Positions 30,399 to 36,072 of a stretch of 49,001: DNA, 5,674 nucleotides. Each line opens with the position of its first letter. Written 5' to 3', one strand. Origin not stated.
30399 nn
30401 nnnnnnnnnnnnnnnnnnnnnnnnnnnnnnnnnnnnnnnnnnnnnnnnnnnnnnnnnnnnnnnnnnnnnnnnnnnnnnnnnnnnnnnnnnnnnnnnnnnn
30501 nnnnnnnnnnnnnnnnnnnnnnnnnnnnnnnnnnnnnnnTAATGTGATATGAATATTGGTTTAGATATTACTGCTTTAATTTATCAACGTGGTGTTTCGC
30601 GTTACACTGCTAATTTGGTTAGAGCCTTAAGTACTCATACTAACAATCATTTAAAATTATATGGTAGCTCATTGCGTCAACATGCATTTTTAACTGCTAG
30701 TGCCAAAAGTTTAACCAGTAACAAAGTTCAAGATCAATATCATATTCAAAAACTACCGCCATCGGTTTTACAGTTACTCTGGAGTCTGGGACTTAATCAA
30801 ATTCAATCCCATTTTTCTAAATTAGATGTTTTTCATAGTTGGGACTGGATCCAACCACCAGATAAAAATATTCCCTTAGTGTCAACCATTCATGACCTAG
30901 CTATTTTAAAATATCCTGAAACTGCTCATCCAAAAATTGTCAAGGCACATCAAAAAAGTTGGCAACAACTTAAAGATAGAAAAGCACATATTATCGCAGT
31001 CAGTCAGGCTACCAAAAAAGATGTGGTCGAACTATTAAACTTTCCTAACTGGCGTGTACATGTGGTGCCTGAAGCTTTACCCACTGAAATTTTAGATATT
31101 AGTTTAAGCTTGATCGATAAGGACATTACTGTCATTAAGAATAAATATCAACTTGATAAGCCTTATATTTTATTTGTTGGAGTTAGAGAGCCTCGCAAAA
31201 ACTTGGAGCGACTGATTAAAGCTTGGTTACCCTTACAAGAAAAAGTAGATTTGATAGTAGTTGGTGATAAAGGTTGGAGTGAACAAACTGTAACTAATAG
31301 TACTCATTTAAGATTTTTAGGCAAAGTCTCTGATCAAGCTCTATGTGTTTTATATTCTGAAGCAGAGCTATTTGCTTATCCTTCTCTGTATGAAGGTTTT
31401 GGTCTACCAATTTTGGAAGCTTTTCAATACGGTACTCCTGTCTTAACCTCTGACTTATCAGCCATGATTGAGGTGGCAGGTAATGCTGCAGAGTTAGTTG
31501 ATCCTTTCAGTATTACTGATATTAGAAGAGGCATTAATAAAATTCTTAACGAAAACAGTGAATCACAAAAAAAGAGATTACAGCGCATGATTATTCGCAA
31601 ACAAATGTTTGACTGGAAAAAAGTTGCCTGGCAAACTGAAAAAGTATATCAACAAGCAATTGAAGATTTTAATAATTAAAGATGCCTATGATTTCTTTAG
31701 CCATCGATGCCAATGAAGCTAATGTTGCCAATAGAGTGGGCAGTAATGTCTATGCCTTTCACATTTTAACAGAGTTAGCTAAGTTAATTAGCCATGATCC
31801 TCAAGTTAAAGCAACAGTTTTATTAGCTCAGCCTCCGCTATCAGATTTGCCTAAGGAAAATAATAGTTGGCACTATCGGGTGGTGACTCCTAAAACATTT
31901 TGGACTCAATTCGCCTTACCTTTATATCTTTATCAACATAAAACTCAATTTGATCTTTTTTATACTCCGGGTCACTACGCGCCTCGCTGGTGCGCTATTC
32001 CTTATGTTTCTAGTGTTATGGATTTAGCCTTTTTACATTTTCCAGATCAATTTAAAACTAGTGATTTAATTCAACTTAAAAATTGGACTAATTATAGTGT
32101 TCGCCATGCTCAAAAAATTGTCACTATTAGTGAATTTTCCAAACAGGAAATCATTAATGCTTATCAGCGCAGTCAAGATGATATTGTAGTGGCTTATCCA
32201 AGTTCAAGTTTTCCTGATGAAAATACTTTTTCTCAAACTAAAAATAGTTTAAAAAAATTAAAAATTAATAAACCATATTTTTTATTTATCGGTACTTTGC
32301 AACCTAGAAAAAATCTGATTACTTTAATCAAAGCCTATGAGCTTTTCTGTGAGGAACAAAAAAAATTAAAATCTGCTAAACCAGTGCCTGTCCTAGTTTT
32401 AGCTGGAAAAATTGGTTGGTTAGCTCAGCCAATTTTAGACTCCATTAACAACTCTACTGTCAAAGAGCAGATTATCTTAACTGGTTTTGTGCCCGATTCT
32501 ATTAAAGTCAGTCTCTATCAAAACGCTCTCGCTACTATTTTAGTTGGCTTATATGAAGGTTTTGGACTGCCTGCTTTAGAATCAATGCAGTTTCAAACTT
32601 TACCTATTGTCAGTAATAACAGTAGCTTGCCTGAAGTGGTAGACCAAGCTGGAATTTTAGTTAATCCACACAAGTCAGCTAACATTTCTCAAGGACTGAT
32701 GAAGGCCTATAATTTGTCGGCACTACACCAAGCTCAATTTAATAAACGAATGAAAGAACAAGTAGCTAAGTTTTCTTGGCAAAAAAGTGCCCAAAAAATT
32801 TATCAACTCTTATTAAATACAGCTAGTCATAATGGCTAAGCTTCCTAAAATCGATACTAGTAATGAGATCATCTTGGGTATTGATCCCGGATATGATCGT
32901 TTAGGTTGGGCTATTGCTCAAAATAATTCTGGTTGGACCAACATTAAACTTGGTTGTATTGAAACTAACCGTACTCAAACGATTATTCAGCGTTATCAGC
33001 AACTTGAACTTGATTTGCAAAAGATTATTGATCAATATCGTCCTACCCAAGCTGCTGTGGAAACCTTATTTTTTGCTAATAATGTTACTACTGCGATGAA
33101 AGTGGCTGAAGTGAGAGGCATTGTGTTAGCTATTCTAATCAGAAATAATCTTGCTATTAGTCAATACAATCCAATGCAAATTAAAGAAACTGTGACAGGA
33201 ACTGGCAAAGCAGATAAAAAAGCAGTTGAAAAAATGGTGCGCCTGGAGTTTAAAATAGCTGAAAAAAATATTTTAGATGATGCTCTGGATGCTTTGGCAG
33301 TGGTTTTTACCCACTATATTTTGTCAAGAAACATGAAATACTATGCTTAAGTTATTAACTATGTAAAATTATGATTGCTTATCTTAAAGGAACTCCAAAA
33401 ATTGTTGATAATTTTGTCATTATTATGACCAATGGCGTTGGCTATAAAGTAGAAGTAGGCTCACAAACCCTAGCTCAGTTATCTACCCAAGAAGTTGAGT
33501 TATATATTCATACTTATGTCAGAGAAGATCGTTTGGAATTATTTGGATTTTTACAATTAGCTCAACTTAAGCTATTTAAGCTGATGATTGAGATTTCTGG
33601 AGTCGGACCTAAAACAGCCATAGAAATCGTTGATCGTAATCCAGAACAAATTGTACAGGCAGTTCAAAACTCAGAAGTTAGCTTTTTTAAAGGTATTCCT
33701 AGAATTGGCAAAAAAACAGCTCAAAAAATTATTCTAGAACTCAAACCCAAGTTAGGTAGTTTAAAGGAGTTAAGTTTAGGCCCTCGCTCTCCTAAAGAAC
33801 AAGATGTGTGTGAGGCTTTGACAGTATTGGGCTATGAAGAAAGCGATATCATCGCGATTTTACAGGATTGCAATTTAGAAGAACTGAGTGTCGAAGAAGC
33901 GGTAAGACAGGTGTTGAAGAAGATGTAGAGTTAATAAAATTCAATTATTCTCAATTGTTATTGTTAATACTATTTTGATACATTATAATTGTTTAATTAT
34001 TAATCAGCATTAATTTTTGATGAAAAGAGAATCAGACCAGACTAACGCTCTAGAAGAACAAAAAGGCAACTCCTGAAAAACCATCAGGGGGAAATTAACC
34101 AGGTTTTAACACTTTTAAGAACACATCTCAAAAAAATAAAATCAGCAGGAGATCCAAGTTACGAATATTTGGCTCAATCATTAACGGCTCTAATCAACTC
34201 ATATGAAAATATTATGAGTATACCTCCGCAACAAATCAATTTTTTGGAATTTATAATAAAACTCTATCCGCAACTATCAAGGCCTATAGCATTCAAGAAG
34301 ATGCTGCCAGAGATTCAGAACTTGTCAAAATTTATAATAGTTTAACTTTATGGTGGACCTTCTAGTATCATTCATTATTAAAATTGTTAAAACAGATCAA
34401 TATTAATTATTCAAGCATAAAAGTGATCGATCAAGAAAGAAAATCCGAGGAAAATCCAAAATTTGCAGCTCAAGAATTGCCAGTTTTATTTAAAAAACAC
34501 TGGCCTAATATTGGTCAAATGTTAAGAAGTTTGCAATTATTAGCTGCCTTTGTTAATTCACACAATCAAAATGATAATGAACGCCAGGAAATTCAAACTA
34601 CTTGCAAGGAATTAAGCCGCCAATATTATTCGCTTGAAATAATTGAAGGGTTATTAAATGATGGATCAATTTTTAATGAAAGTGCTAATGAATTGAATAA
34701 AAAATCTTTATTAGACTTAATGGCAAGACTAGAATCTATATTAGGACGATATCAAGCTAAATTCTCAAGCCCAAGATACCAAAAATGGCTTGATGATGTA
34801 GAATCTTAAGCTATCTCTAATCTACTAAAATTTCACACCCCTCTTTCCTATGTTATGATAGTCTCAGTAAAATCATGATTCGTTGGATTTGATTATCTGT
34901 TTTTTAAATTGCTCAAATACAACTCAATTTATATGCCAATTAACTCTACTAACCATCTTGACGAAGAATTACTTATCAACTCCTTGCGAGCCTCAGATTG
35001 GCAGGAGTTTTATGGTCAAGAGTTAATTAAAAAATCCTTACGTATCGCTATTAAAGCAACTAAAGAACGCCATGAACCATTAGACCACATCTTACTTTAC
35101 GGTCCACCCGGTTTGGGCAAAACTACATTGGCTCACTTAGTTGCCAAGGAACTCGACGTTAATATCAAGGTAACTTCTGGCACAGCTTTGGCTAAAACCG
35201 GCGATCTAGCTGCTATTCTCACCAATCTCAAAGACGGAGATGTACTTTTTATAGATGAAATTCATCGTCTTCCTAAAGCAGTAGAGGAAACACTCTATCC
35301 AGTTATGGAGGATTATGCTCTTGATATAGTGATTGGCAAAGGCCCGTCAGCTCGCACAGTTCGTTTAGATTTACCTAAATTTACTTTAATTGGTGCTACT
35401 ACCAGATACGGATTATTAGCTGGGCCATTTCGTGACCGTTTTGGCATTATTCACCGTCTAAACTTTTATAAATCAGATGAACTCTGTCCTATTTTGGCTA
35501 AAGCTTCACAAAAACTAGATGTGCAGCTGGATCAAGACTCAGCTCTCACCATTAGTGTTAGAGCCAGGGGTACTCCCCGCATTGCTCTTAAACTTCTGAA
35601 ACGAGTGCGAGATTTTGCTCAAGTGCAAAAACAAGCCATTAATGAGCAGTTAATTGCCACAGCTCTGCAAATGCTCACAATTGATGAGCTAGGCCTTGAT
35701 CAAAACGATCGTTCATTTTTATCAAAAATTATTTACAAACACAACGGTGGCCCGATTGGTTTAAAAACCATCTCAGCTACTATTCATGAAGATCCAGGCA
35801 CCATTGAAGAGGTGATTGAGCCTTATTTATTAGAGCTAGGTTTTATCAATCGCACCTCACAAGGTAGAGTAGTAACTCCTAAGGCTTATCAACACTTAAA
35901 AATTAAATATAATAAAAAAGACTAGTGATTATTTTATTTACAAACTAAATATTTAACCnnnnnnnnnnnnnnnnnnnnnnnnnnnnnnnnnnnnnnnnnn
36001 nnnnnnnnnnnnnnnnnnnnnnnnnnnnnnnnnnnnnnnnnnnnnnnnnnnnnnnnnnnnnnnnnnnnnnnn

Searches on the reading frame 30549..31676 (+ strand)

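Call 33: search_protein_families(library=pfam, proteins=[window:30549-31676:+], max_evalue=0.001)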
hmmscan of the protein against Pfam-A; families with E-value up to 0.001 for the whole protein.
window:30549-31676:+ (376 aa): 5 families
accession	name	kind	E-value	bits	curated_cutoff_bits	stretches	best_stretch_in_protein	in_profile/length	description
PF00534.26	Glycos_transf_1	-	9.1e-28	97.4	26.4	1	197-341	8-163/172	Glycosyl transferases group 1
PF13692.12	Glyco_trans_1_4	-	1.6e-21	77.5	27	1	205-334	2-141/142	Glycosyl transferases group 1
PF13439.12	Glyco_transf_4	-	2.6e-12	47.6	28.5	1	15-179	3-168/170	Glycosyltransferase Family 4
PF20706.3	GT4-conflict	-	6.3e-06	25.8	26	1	266-308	276-318/385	Family 4 Glycosyltransferase in conflict systems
PF13579.12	Glyco_trans_4_4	-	0.00035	21.4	29.7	0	107-174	94-156/158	Glycosyl transferase 4-like domain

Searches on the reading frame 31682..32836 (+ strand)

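Call 33: search_protein_families(library=pfam, proteins=[window:31682-32836:+], max_evalue=0.001)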
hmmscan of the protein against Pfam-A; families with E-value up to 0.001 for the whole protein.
window:31682-32836:+ (385 aa): 3 families
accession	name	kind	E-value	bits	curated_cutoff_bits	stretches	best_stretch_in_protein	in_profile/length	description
PF00534.26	Glycos_transf_1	-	3.9e-24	85.5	26.4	1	192-358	8-166/172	Glycosyl transferases group 1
PF13692.12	Glyco_trans_1_4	-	8.8e-15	55.7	27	1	198-341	2-138/142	Glycosyl transferases group 1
PF13439.12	Glyco_transf_4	-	3.4e-05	24.4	28.5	1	72-173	55-164/170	Glycosyltransferase Family 4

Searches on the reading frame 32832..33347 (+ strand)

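Call 33: search_protein_families(library=pfam, proteins=[window:32832-33347:+], max_evalue=0.001)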
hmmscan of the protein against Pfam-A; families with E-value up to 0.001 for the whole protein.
window:32832-33347:+ (172 aa): 1 family
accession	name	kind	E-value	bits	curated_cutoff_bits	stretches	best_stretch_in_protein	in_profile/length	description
PF02075.23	RuvC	-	1.4e-36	126.1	22.2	1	14-161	1-148/148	Crossover junction endodeoxyribonuclease RuvC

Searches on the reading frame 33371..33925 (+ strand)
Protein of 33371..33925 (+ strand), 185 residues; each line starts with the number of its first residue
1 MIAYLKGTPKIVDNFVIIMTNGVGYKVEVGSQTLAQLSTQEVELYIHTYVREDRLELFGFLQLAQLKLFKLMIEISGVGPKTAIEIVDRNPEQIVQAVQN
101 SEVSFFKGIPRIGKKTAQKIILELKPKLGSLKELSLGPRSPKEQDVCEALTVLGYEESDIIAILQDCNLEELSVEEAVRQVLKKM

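Call 33: search_protein_families(library=pfam, proteins=[window:33371-33925:+], max_evalue=0.001)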
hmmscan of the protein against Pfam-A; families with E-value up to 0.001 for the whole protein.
window:33371-33925:+ (185 aa): 5 families
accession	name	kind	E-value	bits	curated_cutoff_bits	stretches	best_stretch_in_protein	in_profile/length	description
PF01330.27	RuvA_N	-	8.6e-18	64.6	23.6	1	1-59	1-61/61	RuvA N terminal domain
PF14520.12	HHH_5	-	8.7e-14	52.2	27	1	69-125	1-56/57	Helix-hairpin-helix domain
PF07499.19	RuvA_C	-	8.1e-06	26.7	24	1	144-185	4-46/47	RuvA, C-terminal domain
PF01367.25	5_3_exonuc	-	0.00027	21.8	40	0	106-124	20-38/97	5'-3' exonuclease, C-terminal SAM fold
PF00633.29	HHH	-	0.00028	21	24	0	74-87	15-28/30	Helix-hairpin-helix motif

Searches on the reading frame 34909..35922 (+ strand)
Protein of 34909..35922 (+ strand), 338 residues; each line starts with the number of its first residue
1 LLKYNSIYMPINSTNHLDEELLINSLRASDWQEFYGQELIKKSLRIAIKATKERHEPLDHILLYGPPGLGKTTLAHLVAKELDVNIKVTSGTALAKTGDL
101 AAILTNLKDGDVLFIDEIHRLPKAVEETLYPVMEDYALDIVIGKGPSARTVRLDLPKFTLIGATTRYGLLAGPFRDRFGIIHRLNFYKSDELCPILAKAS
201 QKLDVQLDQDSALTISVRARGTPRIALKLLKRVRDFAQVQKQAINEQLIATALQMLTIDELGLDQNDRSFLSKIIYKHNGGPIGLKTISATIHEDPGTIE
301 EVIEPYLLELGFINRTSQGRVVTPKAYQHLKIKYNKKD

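Call 33: search_protein_families(library=pfam, proteins=[window:34909-35922:+], max_evalue=0.001)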
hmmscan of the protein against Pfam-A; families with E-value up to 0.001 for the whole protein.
window:34909-35922:+ (338 aa): 16 families
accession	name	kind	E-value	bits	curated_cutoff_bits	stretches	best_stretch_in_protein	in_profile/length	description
PF05496.18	RuvB_N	-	2.9e-74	248.6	27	1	26-184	1-159/159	Holliday junction DNA helicase RuvB P-loop domain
PF05491.19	RuvB_C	-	2.4e-24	85.5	24.7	1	260-331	1-72/72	RuvB C-terminal winged helix domain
PF17864.7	AAA_lid_4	-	4.6e-23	81.2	27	1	187-259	1-74/74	RuvB AAA lid domain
PF00004.35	AAA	-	1.8e-20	74.2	21.2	1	61-182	1-127/131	ATPase family associated with various cellular activities (AAA)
PF07728.20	AAA_5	-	2.3e-09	37.8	22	1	60-167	1-124/139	AAA domain (dynein-related subfamily)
PF13401.12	AAA_22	-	1.3e-06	29.2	27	0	60-104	7-51/130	AAA domain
PF13191.12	AAA_16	-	2.8e-06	28.4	32.6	1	33-88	1-55/167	AAA ATPase domain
PF13173.12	AAA_14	-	4e-06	27.3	27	1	61-133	5-86/129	AAA domain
PF01078.27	Mg_chelatase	-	8.8e-06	25.7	20.3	0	30-78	1-42/207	Magnesium chelatase, subunit ChlI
PF00493.29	MCM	-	6.5e-05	22.6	23.3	0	22-136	14-148/224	MCM P-loop domain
PF00910.28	RNA_helicase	-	7.9e-05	23.5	21.5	1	61-133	1-75/105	RNA helicase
PF03266.21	NTPase_1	-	8.7e-05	22.9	23.9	0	60-88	1-30/168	NTPase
PF00158.32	Sigma54_activat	-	0.00011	22.3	20.2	0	107-144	91-128/168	Sigma-54 interaction domain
PF02367.23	TsaE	-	0.00023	21.6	26.6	1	50-92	13-55/128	Threonylcarbamoyl adenosine biosynthesis protein TsaE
PF07726.17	AAA_3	-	0.00029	21.2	27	0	60-92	1-33/131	ATPase family associated with various cellular activities (AAA)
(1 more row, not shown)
